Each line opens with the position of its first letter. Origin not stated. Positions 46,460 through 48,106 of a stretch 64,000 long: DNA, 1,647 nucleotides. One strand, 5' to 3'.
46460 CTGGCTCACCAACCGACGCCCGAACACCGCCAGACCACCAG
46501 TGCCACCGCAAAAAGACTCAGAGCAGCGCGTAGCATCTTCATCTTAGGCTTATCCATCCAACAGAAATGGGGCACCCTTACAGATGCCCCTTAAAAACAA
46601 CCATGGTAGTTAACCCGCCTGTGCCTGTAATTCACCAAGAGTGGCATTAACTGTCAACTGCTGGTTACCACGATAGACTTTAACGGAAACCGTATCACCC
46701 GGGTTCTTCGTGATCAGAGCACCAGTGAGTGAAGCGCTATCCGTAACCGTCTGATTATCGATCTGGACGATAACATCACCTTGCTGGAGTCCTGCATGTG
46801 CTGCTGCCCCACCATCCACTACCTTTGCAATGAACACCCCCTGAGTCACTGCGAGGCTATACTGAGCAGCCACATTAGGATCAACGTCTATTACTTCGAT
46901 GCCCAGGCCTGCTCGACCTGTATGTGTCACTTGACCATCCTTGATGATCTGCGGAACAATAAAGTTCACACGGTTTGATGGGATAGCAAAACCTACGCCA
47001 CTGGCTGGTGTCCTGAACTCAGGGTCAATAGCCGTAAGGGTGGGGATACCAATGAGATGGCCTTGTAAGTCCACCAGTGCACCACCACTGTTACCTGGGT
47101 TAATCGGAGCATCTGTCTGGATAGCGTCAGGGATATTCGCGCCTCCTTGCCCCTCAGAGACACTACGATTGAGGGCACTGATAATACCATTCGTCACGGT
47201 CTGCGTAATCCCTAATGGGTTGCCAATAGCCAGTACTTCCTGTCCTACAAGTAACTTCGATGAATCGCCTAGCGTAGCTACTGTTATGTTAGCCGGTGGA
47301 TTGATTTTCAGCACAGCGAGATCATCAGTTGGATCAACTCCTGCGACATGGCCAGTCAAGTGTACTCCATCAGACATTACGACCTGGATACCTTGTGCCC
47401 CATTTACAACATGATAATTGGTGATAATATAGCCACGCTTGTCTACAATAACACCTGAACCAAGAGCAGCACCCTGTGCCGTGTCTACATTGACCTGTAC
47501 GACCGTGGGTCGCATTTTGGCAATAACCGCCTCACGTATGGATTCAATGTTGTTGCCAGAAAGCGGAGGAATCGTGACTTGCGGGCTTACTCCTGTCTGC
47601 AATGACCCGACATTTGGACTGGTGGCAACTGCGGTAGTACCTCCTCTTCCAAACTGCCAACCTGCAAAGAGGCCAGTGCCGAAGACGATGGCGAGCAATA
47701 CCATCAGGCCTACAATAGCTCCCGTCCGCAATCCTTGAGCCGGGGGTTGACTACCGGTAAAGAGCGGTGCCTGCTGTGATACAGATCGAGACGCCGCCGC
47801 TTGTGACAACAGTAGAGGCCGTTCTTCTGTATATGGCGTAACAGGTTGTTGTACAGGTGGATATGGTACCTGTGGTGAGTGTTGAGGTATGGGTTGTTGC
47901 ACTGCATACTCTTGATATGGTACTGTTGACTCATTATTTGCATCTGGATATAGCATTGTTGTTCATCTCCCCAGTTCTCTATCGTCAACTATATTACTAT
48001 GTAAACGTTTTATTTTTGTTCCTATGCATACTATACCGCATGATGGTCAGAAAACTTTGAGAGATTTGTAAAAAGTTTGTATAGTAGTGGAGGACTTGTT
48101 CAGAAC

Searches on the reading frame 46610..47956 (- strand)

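Call 54: search_protein_families(library=pfam, proteins=[window:46610-47956:-], max_evalue=0.00001)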
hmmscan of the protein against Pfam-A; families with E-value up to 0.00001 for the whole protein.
window:46610-47956:- (448 aa): 5 families
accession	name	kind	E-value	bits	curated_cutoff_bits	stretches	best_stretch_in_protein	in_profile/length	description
PF13365.12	Trypsin_2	-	4.5e-34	118.7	27.6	1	166-304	1-144/144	Trypsin-like peptidase domain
PF13180.12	PDZ_2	-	9e-19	68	27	1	350-440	2-80/80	PDZ domain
PF00089.32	Trypsin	-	2.4e-16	60.7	20.6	1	150-308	13-198/220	Trypsin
PF00595.29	PDZ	-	3e-12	47.2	23.2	1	346-427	7-80/81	PDZ domain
PF17820.7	PDZ_6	-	4.1e-09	36.5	27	1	376-429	2-54/54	PDZ domain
